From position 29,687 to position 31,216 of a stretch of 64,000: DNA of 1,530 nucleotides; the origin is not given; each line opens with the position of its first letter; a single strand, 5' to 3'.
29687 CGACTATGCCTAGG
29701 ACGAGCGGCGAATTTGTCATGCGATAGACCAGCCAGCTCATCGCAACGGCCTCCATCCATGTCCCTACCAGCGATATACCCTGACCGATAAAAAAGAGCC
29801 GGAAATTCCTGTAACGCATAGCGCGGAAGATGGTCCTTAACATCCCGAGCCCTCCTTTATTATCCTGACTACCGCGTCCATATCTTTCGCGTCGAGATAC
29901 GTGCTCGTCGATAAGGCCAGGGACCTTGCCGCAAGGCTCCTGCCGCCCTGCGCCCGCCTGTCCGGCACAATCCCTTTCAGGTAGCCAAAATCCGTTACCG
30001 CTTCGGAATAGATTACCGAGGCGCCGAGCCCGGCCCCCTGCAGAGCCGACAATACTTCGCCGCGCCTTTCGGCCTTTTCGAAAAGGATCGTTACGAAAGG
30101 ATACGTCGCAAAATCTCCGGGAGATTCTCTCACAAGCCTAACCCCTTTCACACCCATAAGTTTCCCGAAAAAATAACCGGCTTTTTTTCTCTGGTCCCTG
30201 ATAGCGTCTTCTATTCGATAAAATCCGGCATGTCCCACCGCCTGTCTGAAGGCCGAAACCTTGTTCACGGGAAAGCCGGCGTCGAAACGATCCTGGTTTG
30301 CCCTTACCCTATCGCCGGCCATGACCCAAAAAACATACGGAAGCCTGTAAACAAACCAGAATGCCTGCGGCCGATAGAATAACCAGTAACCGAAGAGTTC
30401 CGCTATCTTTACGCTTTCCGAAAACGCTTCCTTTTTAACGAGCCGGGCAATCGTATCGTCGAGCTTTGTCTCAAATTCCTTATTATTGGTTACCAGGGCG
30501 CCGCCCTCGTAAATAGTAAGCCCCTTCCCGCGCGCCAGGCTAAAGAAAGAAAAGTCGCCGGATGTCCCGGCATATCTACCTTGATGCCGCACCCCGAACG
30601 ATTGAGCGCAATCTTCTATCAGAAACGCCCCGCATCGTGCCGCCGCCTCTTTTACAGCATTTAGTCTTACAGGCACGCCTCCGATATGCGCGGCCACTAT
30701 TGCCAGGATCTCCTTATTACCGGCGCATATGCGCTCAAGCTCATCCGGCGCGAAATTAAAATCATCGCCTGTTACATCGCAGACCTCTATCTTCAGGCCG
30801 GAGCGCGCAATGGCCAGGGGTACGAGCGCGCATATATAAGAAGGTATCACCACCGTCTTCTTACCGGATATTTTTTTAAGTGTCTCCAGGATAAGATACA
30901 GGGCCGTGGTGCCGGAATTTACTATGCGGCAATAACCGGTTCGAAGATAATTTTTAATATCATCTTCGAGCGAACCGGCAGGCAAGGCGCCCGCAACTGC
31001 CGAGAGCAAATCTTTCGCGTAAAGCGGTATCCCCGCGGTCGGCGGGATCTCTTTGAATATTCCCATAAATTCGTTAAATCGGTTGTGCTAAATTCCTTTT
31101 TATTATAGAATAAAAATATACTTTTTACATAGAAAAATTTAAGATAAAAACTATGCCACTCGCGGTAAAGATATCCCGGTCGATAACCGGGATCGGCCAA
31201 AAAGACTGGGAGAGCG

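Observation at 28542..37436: Candidate amino-sugar/aminoacyl glycoconjugate modification locus with two divergent FemAB-like GNAT paralogs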

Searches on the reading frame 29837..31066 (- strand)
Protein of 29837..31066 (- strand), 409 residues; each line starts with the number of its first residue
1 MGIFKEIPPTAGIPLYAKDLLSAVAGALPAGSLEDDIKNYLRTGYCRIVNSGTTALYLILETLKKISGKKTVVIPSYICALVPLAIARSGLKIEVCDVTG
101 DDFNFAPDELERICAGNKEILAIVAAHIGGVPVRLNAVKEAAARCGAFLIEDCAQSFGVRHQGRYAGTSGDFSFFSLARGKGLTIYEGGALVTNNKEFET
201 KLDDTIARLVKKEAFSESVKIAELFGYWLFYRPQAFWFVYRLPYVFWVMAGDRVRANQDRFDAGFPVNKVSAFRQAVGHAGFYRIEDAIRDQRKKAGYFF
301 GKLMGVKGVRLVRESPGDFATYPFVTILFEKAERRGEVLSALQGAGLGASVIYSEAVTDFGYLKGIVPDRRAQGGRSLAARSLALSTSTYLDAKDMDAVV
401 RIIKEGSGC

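Call 3: search_protein_families(library=pfam, proteins=[window:29837-31066:-], max_evalue=0.01)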
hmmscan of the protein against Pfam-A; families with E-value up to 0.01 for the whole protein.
window:29837-31066:- (409 aa): 2 families
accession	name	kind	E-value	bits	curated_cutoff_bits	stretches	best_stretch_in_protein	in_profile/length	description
PF01041.23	DegT_DnrJ_EryC1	-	4.1e-41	141.8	19.8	2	32-202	28-195/360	DegT/DnrJ/EryC1/StrS aminotransferase family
PF00266.25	Aminotran_5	-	0.0095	15.4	21.5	0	50-161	68-184/371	Aminotransferase class-V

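Call 4: search_protein_families(library=ncbifam, proteins=[window:29837-31066:-], max_evalue=0.01)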
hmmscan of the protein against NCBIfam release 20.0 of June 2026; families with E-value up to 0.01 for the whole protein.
window:29837-31066:- (409 aa): 7 families
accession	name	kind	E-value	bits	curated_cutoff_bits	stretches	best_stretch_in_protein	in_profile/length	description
TIGR03588.1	PseC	equivalog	1.7e-28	99.6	423.5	1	32-404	34-377/380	UDP-4-amino-4,6-dideoxy-N-acetyl-beta-L-altrosamine transaminase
TIGR04181.1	NHT_00031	hypoth_equivalog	6.6e-24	84.5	420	2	33-201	35-216/359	LegC family aminotransferase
TIGR04427.1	PLP_DesI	equivalog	1.2e-20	74.1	650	2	32-202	56-221/390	dTDP-4-dehydro-6-deoxyglucose aminotransferase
NF008687.0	PRK11706.1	equivalog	2.9e-19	69.1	375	1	43-200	46-200/375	dTDP-4-amino-4,6-dideoxygalactose transaminase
NF011936.0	PRK15407.1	equivalog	2e-17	63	423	1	32-200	69-242/440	lipopolysaccharide biosynthesis protein RfbH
TIGR02379.1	ECA_wecE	subfamily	4.2e-15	55.4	434.85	1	48-201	51-202/376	dTDP-4-amino-4,6-dideoxy-D-glucose transaminase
NF008658.2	PRK11658.1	equivalog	7.2e-15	54.5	631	1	33-202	38-203/379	UDP-4-amino-4-deoxy-L-arabinose aminotransferase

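Call 38: search_solved_structures(query=window:29837-31066:-, max_evalue=0.00001)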
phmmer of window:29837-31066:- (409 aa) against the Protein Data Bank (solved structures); distinct sequences matched with E-value up to 0.00001: 53.
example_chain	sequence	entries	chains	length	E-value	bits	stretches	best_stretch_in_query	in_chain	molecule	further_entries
9bgp_A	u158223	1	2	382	3.4e-21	79.1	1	33-202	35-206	aminotransferase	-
9bgr_A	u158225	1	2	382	2.2e-20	76.4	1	33-202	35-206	aminotransferase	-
8gyh_B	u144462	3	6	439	3.8e-20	75.6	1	20-199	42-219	DegT/DnrJ/EryC1/StrS family aminotransferase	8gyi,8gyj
3frk_A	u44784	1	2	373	4.3e-18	68.8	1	33-202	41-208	QdtB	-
8vr3_A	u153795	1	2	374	1.2e-17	67.3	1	30-200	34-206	DegT/DnrJ/EryC1/StrS aminotransferase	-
8vr5_A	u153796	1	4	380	1.3e-17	67.2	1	30-200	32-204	DegT/DnrJ/EryC1/StrS aminotransferase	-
7b0m_AAA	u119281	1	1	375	2.3e-17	66.4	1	32-201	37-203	Sugar aminotransferase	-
2c7t_A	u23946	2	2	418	3.1e-17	66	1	43-197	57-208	GLUTAMINE-2-DEOXY-SCYLLO-INOSOSE AMINOTRANSFERASE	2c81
5w71_A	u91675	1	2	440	3.5e-17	65.9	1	43-197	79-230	L-glutamine:2-deoxy-scyllo-inosose aminotransferase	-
7b0d_A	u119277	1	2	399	4.9e-16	62.1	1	33-203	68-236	Glutamine--scyllo-inositol transaminase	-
2oga_A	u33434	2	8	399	1.2e-15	60.8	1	34-202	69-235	Transaminase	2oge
7n63_A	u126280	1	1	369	1.3e-15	60.7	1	33-203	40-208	Putative aminotransferase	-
1mdo_A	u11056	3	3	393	2.3e-13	53.3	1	44-203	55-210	ArnB aminotransferase | UDP-4-amino-4-deoxy-L-arabinose--oxoglutarate aminotransferase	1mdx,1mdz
5w70_A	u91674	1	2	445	4.4e-13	52.3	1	43-203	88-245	L-glutamine:2-deoxy-scyllo-inosose aminotransferase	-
4oca_A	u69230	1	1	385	9.1e-13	51.3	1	44-203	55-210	UDP-4-amino-4-deoxy-L-arabinose--oxoglutarate aminotransferase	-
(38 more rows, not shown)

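Call 47: find_homologous_proteins(query=window:29837-31066:-, max_evalue=1e-10)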
Query window:29837-31066:- (409 aa): 547 proteins with E <= 1e-10 among 8000 candidates; the best 120 are listed.
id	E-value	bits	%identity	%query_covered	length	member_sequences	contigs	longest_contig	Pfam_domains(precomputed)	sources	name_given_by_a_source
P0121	2.7e-270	914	100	100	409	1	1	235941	PF01041.24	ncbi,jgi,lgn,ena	ncbi:MAG: DegT/DnrJ/EryC1/StrS family aminotransferase [Candidatus Omnitrophota bacterium]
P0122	1.0e-159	550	60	100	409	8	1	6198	PF01041.24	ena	-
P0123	1.0e-146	507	57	98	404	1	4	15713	PF01041.24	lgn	-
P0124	1.3e-143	497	54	99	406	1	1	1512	PF01041.24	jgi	jgi:perosamine synthetase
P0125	5.3e-143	495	54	99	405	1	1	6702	PF01041.24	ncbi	-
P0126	2.1e-141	490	54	99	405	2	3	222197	PF01041.24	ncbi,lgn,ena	-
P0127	1.4e-140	487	53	99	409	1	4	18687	PF01041.24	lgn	-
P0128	1.9e-140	487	58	91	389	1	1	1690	PF01041.24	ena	-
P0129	4.2e-140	485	53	99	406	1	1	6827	PF01041.24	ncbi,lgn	-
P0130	6.9e-140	485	51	99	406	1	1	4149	PF01041.24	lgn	-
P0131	5.9e-139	482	51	99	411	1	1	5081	PF00266.26,PF01041.24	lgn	-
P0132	6.3e-139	482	51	100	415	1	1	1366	PF01041.24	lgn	-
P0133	6.5e-139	482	52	99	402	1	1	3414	PF01041.24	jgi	-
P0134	7.0e-139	481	51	99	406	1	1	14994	PF01041.24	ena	-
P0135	1.9e-138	480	53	99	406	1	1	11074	PF01041.24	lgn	-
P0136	1.8e-137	477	52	99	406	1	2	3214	PF01041.24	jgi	-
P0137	2.0e-137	477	55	95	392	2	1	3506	PF01041.24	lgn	-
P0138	9.9e-137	474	51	99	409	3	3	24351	PF01041.24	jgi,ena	-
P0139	1.1e-136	474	50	99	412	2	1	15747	PF01041.24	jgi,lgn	jgi:dTDP-4-amino-4,6-dideoxygalactose transaminase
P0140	1.4e-136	474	50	99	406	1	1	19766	PF00266.26,PF01041.24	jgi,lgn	jgi:dTDP-4-amino-4,6-dideoxygalactose transaminase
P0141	1.4e-136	474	52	99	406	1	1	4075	PF01041.24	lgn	-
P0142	4.3e-136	472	52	99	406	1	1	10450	PF01041.24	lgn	-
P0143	4.4e-136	472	50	99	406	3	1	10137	PF01041.24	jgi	jgi:dTDP-4-amino-4,6-dideoxygalactose transaminase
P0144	5.2e-136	472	51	99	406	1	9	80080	PF01041.24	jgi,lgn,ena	jgi:dTDP-4-amino-4,6-dideoxygalactose transaminase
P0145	5.6e-136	472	51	100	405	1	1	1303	PF01041.24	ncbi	-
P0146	7.3e-136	472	53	99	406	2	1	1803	PF01041.24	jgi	-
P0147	1.8e-135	470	52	99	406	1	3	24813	PF01041.24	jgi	jgi:dTDP-4-amino-4,6-dideoxygalactose transaminase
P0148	2.0e-135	470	51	99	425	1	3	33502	PF01041.24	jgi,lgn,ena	jgi:dTDP-4-amino-4,6-dideoxygalactose transaminase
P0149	2.4e-135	470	51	99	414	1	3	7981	PF01041.24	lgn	-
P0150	3.6e-135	469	52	99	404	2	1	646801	PF01041.24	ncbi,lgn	ncbi:MAG: DegT/DnrJ/EryC1/StrS aminotransferase family protein [Candidatus Omnitrophota bacterium]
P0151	9.1e-135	468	50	99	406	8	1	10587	PF01041.24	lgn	-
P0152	1.0e-134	468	51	99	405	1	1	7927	PF01041.24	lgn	-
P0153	1.2e-134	467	51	99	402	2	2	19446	PF01041.24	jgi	jgi:perosamine synthetase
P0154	2.5e-134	466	52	99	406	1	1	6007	PF01041.24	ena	-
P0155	3.7e-134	466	50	99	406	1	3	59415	PF01041.24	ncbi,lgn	-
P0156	6.2e-134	465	52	99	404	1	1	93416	PF01041.24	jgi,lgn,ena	-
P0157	1.1e-133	464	51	99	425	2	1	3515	PF01041.24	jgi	jgi:dTDP-4-amino-4,6-dideoxygalactose transaminase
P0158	1.1e-133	464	54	96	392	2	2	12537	PF01041.24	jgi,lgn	-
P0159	1.4e-133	464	51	99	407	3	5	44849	PF01041.24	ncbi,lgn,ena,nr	ncbi:MAG: DegT/DnrJ/EryC1/StrS aminotransferase family protein [Nitrospiraceae bacterium]|nr:DegT/Dn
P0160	2.0e-133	464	51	99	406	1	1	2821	PF01041.24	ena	-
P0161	2.7e-133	463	50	99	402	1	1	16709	PF01041.24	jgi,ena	-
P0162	3.0e-133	463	50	99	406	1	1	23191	PF01041.24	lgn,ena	-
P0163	3.1e-133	463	49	99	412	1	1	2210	PF01041.24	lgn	-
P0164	3.2e-133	463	51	99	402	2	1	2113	PF01041.24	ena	-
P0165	4.3e-133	462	50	99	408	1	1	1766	PF01041.24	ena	-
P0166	5.4e-133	462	51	99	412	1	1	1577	PF01041.24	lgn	-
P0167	5.7e-133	462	49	99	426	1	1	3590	PF01041.24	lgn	-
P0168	6.6e-133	462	51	99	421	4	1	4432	PF01041.24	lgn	-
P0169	8.6e-133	461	51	99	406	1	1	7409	PF01041.24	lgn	-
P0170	9.0e-133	461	51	99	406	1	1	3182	PF01041.24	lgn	-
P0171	1.5e-132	461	50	99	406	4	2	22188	PF01041.24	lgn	-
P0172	1.6e-132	460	48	99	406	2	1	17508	PF01041.24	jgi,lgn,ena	-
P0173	1.7e-132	460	50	99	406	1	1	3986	PF01041.24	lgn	-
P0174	1.7e-132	460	50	99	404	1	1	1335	PF01041.24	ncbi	-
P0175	1.9e-132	460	52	99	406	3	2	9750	PF01041.24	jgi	-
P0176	2.9e-132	460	50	99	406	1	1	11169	PF01041.24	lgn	-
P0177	3.1e-132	460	52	99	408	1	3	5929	PF01041.24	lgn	-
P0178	5.1e-132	459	49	99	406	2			PF01041.24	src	-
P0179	5.4e-132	459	49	99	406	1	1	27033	PF01041.24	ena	-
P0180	7.1e-132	458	51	99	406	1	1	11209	PF01041.24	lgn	-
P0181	7.2e-132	458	50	99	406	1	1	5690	PF01041.24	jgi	-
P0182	7.4e-132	458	49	99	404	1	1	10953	PF01041.24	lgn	-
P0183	8.3e-132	458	51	99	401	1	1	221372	PF01041.24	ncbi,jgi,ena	ncbi:MAG: DegT/DnrJ/EryC1/StrS family aminotransferase [Candidatus Omnitrophota bacterium]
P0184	1.3e-131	458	49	99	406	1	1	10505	PF00266.26,PF01041.24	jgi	jgi:perosamine synthetase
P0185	1.6e-131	457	51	99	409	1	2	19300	PF01041.24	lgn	-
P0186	1.6e-131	457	49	99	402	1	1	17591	PF01041.24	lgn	-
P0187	1.7e-131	457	50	99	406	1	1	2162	PF00266.26,PF01041.24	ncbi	-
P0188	1.7e-131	457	50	99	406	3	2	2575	PF01041.24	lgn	-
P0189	1.9e-131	457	51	99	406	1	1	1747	PF01041.24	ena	-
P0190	2.4e-131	457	52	99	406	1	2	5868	PF01041.24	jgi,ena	-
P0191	2.5e-131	457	50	99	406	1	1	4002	PF01041.24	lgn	-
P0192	2.6e-131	457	51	99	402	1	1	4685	PF01041.24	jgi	-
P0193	3.0e-131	456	50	99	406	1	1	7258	PF01041.24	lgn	-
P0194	3.4e-131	456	51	96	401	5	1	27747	PF01041.24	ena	-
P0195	3.5e-131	456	50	99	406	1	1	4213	PF01041.24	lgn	-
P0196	8.9e-131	455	51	98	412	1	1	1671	PF01041.24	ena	-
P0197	1.2e-130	454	48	99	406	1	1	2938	PF01041.24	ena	-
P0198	1.5e-130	454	48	100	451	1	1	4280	PF01041.24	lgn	-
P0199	1.6e-130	454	50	99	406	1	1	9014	PF00266.26,PF01041.24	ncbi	-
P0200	1.7e-130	454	49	99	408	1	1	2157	PF01041.24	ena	-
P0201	1.7e-130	454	49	99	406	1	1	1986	PF01041.24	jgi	jgi:perosamine synthetase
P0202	1.8e-130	454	50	99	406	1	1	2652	PF00266.26,PF01041.24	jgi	jgi:dTDP-4-amino-4,6-dideoxygalactose transaminase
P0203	1.8e-130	454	49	99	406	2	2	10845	PF01041.24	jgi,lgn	jgi:perosamine synthetase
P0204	2.0e-130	454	50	99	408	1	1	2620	PF01041.24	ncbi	-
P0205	2.1e-130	454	49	99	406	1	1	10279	PF01041.24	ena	-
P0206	2.2e-130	453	48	99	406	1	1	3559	PF01041.24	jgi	-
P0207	2.7e-130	453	51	99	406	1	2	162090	PF01041.24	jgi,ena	-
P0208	3.0e-130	453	50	100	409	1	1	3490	PF01041.24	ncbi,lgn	-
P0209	3.5e-130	453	50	99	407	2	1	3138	PF01041.24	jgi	jgi:dTDP-4-amino-4,6-dideoxygalactose transaminase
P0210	5.6e-130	452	48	100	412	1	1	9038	PF01041.24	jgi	jgi:perosamine synthetase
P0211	5.6e-130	452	50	99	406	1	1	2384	PF00266.26,PF01041.24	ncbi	-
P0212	5.9e-130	452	51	99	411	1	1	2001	PF01041.24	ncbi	-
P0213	8.4e-130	452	49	99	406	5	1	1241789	PF01041.24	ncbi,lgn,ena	-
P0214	9.2e-130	451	49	100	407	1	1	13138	PF01041.24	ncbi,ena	-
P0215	9.6e-130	451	49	99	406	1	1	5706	PF01041.24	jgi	-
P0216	1.0e-129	451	49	99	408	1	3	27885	PF01041.24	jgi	jgi:dTDP-4-amino-4,6-dideoxygalactose transaminase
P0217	1.2e-129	451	49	99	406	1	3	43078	PF01041.24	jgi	jgi:dTDP-4-amino-4,6-dideoxygalactose transaminase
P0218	1.3e-129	451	49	99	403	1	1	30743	PF01041.24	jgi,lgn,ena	-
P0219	1.3e-129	451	50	99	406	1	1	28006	PF01041.24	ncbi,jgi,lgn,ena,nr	ncbi:MAG: DegT/DnrJ/EryC1/StrS aminotransferase family protein [Candidatus Omnitrophica bacterium]|n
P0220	1.4e-129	451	50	100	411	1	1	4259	PF01041.24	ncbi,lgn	-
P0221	1.5e-129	451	48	99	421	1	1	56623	PF00266.26,PF01041.24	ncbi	ncbi:MAG: DegT/DnrJ/EryC1/StrS family aminotransferase [Candidatus Omnitrophota bacterium]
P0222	1.6e-129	451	49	98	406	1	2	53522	PF01041.24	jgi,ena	jgi:dTDP-4-amino-4,6-dideoxygalactose transaminase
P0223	1.6e-129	451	52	99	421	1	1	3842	PF01041.24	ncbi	-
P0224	1.6e-129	451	50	99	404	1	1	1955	PF01041.24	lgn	-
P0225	1.7e-129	451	50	100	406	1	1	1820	PF01041.24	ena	-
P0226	1.7e-129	451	50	99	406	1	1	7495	PF00266.26,PF01041.24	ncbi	-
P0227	2.3e-129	450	50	99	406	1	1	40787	PF01041.24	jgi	jgi:perosamine synthetase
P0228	4.0e-129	449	50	99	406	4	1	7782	PF01041.24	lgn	-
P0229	4.0e-129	449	49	99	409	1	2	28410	PF01041.24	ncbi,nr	ncbi:MAG: DegT/DnrJ/EryC1/StrS family aminotransferase [Candidatus Omnitrophica bacterium]|nr:DegT/D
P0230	4.1e-129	449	45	99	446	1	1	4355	PF01041.24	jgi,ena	-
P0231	4.3e-129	449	51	99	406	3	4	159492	PF01041.24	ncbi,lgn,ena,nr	ncbi:MAG: DegT/DnrJ/EryC1/StrS family aminotransferase [Nitrospirae bacterium]|nr:DegT/DnrJ/EryC1/St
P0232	4.5e-129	449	49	99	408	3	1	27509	PF01041.24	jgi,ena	-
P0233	6.8e-129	449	51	99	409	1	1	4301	PF01041.24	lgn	-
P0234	7.2e-129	448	48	99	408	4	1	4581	PF01041.24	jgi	jgi:dTDP-4-amino-4,6-dideoxygalactose transaminase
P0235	7.3e-129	448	50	99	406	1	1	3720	PF00266.26,PF01041.24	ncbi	-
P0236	1.2e-128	448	51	98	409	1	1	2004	PF01041.24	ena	-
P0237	1.6e-128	447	50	99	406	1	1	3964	PF00266.26,PF01041.24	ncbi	-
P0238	1.8e-128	447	48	99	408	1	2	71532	PF01041.24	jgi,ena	-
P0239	1.8e-128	447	50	99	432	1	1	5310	PF01041.24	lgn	-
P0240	1.9e-128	447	48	99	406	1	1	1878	PF01041.24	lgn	-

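Call 48: find_encoding_contigs(protein=P0231, flank=8000, max_places=1)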
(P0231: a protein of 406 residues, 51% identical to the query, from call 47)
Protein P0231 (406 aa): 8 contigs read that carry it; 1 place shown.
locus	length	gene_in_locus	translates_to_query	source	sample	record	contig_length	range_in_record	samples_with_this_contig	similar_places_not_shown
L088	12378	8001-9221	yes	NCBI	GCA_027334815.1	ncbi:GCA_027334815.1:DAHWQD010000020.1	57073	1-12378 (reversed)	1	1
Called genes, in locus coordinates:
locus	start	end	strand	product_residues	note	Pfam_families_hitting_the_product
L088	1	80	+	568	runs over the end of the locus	PF00343:Phosphorylase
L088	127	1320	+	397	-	PF00512:HisKA, PF02518:HATPase_c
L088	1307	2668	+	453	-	PF00072:Response_reg, PF00158:Sigma54_activat, PF14532:Sigma54_activ_2, PF07724:AAA_2 (weak), PF07728:AAA_5 (weak), PF25601:AAA_lid_14, PF02954:HTH_8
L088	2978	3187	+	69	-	PF02416:TatA_B_E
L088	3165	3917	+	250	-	PF00702:Hydrolase (weak), PF06888:Put_Phosphatase, PF12710:HAD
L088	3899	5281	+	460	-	PF00202:Aminotran_3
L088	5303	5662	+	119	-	PF00892:EamA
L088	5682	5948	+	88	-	PF00550:PP-binding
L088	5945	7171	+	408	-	PF00109:ketoacyl-synt, PF00108:Thiolase_N (weak), PF02801:Ketoacyl-synt_C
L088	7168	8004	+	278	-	PF00561:Abhydrolase_1, PF12146:Hydrolase_4, PF12697:Abhydrolase_6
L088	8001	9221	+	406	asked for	PF01041:DegT_DnrJ_EryC1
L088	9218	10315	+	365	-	PF04339:FemAB_like, PF13480:Acetyltransf_6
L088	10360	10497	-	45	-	-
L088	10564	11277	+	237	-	PF01555:N6_N4_Mtase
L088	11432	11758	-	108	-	-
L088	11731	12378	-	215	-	?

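Call 49: find_encoding_contigs(protein=P0213, flank=8000, max_places=1)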
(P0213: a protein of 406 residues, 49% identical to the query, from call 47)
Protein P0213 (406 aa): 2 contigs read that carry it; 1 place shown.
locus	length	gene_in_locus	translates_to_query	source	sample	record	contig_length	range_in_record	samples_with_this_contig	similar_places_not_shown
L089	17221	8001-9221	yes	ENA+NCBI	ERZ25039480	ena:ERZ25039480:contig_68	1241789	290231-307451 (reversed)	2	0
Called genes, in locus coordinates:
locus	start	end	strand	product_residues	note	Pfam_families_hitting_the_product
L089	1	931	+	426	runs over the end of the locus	PF02491:SHS2_FTSA, PF06277:EutA (weak), PF11104:PilM_2 (weak), PF06723:MreB_Mbl, PF14450:FtsA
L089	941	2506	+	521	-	-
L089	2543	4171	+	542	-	PF19864:Radical_SAM_N2, PF04055:Radical_SAM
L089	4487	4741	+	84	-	PF02416:TatA_B_E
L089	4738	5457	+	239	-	PF00702:Hydrolase (weak), PF06888:Put_Phosphatase, PF12710:HAD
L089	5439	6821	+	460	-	PF00202:Aminotran_3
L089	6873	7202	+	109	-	PF00892:EamA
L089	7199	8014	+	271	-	PF00561:Abhydrolase_1, PF12146:Hydrolase_4, PF12697:Abhydrolase_6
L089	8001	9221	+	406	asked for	PF01041:DegT_DnrJ_EryC1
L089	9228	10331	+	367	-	PF04339:FemAB_like, PF13480:Acetyltransf_6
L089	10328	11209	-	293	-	PF00491:Arginase (faint)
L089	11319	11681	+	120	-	-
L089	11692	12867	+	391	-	PF00512:HisKA, PF02518:HATPase_c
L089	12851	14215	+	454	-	PF00072:Response_reg, PF00158:Sigma54_activat, PF14532:Sigma54_activ_2, PF07724:AAA_2 (weak), PF07728:AAA_5, PF25601:AAA_lid_14, PF02954:HTH_8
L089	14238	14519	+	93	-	-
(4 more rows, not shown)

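Call 50: find_encoding_contigs(protein=P0150, flank=8000, max_places=1)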
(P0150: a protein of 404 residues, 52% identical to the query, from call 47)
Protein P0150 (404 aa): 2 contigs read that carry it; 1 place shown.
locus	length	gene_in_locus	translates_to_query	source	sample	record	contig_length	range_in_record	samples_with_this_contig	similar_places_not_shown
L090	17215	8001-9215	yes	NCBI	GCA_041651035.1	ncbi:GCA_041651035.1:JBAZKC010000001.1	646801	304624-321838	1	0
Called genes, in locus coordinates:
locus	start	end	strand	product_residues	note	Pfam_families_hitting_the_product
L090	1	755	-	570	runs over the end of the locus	PF01558:POR, PF01855:POR_N, PF17147:PFOR_II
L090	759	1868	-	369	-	PF00923:TAL_FSA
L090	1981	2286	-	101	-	-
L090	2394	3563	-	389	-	PF04945:YHS, PF03773:ArsP_1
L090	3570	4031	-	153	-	PF22544:HYDIN_VesB_CFA65-like_Ig (weak), PF07610:DUF1573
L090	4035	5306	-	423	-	PF00939:Na_sulph_symp, PF02040:ArsB, PF03600:CitMHS, PF06808:DctM (weak), PF00939:Na_sulph_symp (weak), PF03600:CitMHS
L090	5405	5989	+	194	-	PF13505:OMP_b-brl (weak), PF09411:PagL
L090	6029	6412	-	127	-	PF00892:EamA (faint)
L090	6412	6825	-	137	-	PF00892:EamA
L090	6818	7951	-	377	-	PF04339:FemAB_like, PF13480:Acetyltransf_6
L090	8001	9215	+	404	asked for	PF01041:DegT_DnrJ_EryC1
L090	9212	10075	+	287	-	PF12146:Hydrolase_4, PF00561:Abhydrolase_1, PF12697:Abhydrolase_6 (faint)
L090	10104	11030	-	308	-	PF00491:Arginase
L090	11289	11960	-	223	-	PF06888:Put_Phosphatase, PF12710:HAD (faint)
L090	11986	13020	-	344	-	PF04055:Radical_SAM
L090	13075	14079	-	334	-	PF02568:ThiI, PF03054:tRNA_Me_trans (weak), PF18297:NFACT-R_2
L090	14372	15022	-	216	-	PF03783:CsgG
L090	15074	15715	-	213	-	PF00702:Hydrolase, PF12710:HAD (weak), PF13419:HAD_2, PF13242:Hydrolase_like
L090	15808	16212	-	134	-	-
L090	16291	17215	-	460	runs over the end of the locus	PF02040:ArsB, PF03600:CitMHS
